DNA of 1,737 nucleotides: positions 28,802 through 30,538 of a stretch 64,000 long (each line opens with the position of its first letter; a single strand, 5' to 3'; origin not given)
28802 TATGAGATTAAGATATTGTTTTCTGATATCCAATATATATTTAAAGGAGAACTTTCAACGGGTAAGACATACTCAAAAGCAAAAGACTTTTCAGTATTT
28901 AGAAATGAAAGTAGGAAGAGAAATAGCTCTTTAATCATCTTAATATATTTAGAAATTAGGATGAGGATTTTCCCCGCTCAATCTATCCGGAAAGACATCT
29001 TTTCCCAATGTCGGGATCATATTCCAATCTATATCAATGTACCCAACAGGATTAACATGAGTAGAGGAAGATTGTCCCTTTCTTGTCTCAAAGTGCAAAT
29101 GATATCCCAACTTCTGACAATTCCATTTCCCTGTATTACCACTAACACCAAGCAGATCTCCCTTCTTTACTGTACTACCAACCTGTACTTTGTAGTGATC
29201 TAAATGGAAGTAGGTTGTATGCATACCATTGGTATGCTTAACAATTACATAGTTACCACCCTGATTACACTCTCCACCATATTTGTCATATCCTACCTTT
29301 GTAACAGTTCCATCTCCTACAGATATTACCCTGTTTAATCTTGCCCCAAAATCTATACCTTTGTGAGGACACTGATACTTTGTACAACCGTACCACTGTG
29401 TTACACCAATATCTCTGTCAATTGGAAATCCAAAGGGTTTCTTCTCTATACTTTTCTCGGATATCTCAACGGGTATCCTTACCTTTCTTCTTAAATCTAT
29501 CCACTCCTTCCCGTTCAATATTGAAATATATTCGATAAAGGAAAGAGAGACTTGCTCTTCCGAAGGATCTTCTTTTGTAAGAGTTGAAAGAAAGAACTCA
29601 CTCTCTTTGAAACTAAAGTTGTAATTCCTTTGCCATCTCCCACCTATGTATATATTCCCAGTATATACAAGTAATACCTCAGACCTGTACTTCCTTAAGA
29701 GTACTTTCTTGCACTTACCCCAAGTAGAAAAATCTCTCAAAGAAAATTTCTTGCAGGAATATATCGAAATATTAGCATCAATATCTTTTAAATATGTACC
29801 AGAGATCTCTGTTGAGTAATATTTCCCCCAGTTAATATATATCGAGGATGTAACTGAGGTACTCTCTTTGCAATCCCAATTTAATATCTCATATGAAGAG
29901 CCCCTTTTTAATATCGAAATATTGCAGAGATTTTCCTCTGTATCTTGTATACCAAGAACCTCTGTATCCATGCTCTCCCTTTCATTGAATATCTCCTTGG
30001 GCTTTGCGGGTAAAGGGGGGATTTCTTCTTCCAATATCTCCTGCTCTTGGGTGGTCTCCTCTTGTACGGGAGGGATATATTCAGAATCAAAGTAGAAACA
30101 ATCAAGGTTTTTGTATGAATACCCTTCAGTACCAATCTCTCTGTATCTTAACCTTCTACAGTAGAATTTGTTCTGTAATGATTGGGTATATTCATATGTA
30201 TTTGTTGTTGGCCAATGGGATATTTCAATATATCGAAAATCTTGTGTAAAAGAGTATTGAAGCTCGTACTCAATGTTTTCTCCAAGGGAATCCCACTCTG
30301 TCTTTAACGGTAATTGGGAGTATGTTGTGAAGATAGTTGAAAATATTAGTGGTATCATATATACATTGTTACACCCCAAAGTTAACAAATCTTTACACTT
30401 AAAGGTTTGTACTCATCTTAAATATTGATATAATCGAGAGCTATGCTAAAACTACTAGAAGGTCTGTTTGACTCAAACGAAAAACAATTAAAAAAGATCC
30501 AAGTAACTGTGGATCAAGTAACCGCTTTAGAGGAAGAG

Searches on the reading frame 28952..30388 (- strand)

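Call 57: search_protein_families(library=pfam, proteins=[window:28952-30388:-], max_evalue=0.01)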
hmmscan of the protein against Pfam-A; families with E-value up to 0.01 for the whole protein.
window:28952-30388:- (479 aa): 1 family
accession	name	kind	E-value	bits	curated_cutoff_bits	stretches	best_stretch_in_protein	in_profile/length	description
PF01551.29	Peptidase_M23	-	3.1e-23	82.2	28.7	1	341-440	2-92/96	Peptidase family M23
